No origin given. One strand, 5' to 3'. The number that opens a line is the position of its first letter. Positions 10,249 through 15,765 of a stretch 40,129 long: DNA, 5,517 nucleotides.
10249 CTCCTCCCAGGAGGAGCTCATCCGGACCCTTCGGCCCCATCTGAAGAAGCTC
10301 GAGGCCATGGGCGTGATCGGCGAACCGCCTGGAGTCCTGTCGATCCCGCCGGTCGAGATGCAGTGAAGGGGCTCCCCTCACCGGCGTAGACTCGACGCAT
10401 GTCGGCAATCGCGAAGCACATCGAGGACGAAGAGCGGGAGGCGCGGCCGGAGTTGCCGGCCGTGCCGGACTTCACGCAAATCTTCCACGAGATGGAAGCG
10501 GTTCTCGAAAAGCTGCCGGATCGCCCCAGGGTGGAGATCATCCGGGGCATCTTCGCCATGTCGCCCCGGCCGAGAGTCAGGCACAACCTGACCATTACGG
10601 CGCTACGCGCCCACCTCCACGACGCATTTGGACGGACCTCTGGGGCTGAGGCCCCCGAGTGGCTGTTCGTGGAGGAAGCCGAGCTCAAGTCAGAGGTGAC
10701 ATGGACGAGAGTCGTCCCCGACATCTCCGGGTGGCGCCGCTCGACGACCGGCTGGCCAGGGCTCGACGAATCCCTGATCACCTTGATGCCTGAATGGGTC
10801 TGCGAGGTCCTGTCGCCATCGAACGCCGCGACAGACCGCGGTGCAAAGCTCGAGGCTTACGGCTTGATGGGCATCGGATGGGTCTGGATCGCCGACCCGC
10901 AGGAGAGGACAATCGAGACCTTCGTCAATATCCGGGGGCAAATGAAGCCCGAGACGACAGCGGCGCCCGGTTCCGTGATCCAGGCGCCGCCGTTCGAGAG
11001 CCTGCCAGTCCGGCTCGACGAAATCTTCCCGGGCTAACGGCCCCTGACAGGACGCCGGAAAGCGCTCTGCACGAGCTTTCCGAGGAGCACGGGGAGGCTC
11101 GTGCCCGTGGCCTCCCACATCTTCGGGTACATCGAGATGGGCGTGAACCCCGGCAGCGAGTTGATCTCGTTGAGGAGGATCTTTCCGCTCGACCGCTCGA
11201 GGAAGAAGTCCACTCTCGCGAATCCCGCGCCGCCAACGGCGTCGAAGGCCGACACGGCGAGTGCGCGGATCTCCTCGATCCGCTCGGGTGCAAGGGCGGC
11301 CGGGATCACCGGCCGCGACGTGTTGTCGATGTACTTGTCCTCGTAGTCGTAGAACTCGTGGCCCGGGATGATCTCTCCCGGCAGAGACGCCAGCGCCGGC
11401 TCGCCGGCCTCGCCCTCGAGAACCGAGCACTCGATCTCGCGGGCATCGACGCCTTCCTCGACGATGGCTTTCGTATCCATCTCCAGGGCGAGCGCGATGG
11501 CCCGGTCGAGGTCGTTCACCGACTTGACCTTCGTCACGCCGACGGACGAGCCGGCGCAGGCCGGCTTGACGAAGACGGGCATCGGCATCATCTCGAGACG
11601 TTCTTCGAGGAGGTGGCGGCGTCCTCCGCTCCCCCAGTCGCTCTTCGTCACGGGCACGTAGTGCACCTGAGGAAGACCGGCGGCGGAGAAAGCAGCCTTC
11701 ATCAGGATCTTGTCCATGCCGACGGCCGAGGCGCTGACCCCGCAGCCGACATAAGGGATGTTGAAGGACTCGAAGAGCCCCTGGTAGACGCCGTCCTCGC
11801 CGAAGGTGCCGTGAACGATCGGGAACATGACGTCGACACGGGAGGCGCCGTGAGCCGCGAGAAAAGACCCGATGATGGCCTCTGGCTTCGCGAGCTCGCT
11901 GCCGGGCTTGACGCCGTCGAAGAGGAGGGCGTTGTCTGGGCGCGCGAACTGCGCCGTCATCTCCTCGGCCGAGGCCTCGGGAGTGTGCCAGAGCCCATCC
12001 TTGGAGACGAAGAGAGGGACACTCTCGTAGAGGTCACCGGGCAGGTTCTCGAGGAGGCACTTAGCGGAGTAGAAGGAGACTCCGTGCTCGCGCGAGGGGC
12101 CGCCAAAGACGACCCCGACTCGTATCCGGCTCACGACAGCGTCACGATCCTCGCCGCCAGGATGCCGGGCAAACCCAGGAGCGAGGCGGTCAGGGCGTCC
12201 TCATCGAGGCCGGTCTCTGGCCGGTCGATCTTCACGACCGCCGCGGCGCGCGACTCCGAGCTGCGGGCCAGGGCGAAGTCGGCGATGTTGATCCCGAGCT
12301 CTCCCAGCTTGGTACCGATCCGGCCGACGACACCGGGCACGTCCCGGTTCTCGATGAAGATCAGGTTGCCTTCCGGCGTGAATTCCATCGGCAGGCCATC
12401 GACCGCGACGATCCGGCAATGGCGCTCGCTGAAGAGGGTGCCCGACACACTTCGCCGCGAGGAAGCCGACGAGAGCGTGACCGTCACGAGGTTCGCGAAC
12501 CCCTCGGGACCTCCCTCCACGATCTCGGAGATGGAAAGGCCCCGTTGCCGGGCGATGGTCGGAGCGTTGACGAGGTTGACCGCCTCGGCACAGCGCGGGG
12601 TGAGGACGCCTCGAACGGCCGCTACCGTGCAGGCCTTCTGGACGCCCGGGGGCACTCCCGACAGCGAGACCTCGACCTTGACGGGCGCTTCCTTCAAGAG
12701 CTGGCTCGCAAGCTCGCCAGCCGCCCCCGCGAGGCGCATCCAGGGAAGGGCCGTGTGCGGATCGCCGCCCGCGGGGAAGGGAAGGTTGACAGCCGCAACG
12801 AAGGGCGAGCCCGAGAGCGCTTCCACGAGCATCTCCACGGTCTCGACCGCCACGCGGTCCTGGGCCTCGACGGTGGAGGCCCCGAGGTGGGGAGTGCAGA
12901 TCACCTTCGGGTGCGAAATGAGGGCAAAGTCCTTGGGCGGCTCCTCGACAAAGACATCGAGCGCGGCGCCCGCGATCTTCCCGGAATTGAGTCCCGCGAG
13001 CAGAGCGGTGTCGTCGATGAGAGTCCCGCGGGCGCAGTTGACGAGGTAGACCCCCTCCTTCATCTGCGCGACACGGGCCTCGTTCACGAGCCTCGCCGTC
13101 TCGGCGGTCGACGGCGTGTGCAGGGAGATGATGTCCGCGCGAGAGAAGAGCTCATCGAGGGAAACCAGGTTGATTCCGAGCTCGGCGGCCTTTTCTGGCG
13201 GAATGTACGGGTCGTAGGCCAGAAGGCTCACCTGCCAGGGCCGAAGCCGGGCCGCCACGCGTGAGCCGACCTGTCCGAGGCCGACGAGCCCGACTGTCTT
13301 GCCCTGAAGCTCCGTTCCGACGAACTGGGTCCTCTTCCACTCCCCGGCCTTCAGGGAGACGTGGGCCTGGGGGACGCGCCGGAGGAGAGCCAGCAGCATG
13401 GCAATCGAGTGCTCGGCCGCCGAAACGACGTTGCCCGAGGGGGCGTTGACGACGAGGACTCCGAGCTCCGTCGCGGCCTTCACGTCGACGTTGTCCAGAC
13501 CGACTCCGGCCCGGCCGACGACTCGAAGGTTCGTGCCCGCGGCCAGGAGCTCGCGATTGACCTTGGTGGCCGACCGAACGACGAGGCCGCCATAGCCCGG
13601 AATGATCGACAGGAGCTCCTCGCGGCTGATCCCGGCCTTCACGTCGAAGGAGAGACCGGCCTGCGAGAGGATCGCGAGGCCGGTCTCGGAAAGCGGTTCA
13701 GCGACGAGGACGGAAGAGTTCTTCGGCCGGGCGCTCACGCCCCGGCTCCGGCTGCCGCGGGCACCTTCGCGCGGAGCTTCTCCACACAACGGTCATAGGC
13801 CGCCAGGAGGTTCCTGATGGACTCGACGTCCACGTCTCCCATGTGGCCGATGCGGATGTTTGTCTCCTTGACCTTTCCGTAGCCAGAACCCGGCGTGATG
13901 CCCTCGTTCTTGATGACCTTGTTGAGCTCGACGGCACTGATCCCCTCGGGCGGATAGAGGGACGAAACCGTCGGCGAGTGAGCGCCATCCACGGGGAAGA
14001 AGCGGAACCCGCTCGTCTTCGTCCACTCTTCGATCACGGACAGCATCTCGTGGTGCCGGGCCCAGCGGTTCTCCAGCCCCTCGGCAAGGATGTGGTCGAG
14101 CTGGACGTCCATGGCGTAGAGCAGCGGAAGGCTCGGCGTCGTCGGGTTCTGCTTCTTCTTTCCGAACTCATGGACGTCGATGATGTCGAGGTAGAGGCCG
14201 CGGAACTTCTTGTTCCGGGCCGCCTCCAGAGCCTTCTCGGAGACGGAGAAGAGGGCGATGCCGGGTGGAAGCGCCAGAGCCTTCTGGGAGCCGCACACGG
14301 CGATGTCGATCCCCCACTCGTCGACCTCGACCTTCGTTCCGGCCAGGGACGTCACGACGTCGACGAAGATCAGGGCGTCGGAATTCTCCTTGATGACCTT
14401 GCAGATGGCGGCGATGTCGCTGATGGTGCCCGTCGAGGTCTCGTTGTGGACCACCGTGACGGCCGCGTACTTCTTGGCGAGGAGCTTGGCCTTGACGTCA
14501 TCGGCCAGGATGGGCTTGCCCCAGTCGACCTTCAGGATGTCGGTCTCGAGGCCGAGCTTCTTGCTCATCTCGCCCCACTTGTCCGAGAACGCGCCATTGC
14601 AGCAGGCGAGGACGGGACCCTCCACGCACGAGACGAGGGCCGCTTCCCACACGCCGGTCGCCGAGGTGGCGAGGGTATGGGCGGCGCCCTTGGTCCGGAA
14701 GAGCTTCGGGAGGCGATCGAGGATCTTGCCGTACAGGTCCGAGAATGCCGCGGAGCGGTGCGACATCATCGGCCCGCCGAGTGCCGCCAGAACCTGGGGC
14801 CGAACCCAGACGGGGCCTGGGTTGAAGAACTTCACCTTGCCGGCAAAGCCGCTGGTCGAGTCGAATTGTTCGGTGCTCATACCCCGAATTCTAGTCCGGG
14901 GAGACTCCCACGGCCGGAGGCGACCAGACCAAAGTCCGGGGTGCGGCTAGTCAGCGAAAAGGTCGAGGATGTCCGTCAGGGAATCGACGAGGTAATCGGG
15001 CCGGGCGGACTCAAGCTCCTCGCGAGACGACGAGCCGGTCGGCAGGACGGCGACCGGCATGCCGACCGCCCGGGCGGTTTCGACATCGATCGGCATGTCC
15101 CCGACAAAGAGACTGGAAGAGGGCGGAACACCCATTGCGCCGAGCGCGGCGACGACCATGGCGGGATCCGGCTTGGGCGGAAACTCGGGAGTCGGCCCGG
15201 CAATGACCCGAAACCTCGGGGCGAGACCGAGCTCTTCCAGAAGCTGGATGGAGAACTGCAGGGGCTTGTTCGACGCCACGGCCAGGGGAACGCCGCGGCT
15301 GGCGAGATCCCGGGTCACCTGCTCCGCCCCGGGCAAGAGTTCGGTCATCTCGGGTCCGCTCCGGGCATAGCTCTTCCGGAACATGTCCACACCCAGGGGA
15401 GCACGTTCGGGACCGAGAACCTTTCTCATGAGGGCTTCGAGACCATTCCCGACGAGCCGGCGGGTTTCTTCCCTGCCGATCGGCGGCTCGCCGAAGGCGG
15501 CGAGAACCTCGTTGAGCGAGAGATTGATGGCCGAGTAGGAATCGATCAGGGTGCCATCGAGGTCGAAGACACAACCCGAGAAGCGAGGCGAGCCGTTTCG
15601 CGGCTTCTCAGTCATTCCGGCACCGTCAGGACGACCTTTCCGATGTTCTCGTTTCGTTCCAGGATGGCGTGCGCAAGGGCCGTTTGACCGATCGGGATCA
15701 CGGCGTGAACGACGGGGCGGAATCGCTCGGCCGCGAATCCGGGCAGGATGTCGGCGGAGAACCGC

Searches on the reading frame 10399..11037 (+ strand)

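Call 9: search_protein_families(library=pfam, proteins=[window:10399-11037:+], max_evalue=0.0001)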
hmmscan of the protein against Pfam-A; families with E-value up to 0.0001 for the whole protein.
window:10399-11037:+ (212 aa): 1 family
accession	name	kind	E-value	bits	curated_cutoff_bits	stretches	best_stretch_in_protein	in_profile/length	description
PF05685.18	Uma2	-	4.7e-20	72.2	27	1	36-199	8-164/172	Putative restriction endonuclease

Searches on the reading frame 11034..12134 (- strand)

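Call 9: search_protein_families(library=pfam, proteins=[window:11034-12134:-], max_evalue=0.0001)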
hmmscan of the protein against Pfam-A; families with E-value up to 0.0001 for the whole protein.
window:11034-12134:- (366 aa): 3 families
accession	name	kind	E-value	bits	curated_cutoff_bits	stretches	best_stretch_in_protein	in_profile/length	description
PF07478.18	Dala_Dala_lig_C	-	1.4e-64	217.8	24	1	150-356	3-204/204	D-ala D-ala ligase C-terminus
PF01820.27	Dala_Dala_lig_N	-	1.3e-27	97.1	34.6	1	5-131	1-121/121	D-ala D-ala ligase N-terminus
PF02222.28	ATP-grasp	-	5.6e-07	29.8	27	1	175-325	21-160/179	ATP-grasp domain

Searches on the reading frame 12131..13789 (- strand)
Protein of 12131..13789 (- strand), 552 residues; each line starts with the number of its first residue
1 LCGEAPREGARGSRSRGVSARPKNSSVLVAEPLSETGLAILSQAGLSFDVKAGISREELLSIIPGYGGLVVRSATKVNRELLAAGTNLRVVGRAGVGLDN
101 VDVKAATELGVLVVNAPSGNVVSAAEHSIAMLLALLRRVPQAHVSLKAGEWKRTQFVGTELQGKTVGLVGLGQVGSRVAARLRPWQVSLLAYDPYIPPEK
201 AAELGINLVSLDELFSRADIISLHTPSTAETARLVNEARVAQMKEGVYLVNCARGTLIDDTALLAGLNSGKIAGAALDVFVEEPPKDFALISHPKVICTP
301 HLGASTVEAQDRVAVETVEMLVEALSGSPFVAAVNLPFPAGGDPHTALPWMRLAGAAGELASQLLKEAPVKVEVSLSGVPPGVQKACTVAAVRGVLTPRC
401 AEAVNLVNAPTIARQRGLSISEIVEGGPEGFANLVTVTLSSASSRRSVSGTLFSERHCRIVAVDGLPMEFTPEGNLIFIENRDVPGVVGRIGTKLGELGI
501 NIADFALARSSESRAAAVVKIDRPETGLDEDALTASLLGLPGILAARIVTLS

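Call 10: search_protein_families(library=pfam, proteins=[window:12131-13789:-], max_evalue=0.0001)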
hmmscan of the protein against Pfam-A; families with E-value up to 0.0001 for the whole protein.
window:12131-13789:- (552 aa): 4 families
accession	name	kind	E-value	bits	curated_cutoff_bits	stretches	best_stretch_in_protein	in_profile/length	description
PF02826.25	2-Hacid_dh_C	-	1.1e-60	204.5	25.1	1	129-303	1-178/178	D-isomer specific 2-hydroxyacid dehydrogenase, NAD binding domain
PF00389.36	2-Hacid_dh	-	1.6e-33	115.6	24.6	1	27-335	1-134/134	D-isomer specific 2-hydroxyacid dehydrogenase, catalytic domain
PF19304.4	PGDH_inter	-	1.4e-22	80.4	27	1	349-463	4-118/119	D-3-phosphoglycerate dehydrogenase intervening domain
PF01842.31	ACT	-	1.5e-06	28.3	27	1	477-528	3-56/66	ACT domain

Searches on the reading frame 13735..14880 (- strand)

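Call 10: search_protein_families(library=pfam, proteins=[window:13735-14880:-], max_evalue=0.0001)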
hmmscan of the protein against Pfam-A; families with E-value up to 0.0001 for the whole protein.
window:13735-14880:- (381 aa): 1 family
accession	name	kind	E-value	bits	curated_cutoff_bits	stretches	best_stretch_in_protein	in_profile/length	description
PF00266.25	Aminotran_5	-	5.6e-24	85.3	21.5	1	101-328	104-333/371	Aminotransferase class-V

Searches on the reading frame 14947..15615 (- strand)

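Call 49: search_protein_families(library=ncbifam, proteins=[window:14947-15615:-], max_evalue=0.00001)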
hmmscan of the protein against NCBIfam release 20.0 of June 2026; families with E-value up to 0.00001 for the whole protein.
window:14947-15615:- (222 aa): 28 families (the best 25 are shown)
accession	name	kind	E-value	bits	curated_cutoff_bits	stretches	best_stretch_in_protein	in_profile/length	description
TIGR01449.2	PGP_bact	equivalog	1.9e-40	138.7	180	1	16-219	2-212/213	phosphoglycolate phosphatase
NF009695.0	PRK13222.1-2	equivalog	5.7e-34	117.6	225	1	16-220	10-222/226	phosphoglycolate phosphatase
NF009698.0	PRK13223.1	equivalog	3.3e-31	108.5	466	1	16-217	17-226/272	phosphoglycolate phosphatase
NF009697.0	PRK13222.1-4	equivalog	2.7e-29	102.1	327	1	13-219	8-221/232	phosphoglycolate phosphatase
TIGR01454.1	AHBA_synth_RP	hypoth_equivalog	8.6e-26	90.8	246.65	1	16-220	2-203/205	AHBA synthesis associated protein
NF009694.0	PRK13222.1-1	equivalog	9.1e-26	90.7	415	1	78-218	97-237/252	phosphoglycolate phosphatase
NF009804.0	PRK13288.1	equivalog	5.8e-22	78.2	218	1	15-220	6-210/215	pyrophosphatase PpaX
NF009696.0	PRK13222.1-3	equivalog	1.3e-18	67.5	359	1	14-194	5-189/223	N-acetylmuramic acid 6-phosphate phosphatase MupP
NF009700.0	PRK13226.1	equivalog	5.1e-17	62.3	342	1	14-211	14-215/229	phosphoglycolate phosphatase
TIGR03351.1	PhnX-like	hypoth_equivalog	5.4e-16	59.2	218.9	1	16-220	5-219/220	phosphonatase-like hydrolase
NF009699.0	PRK13225.1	equivalog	2.4e-14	53.5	368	1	14-218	64-265/273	phosphoglycolate phosphatase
TIGR02253.1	CTE7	subfamily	2.3e-13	50.4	169.75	1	16-216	6-220/221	TIGR02253 family HAD-type hydrolase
TIGR02009.1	PGMB-YQAB-SF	subfamily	4.5e-13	49.8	153.35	1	13-188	2-183/186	beta-phosphoglucomutase family hydrolase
TIGR01509.1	HAD-SF-IA-v3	subfamily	2.3e-12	47.4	29.4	1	83-188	56-151/154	HAD-IA family hydrolase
NF053830.1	RUBPPhHalo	equivalog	1e-11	44.9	330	1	90-219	101-233/234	ribulose-1,5-bisphosphate 5-phosphatase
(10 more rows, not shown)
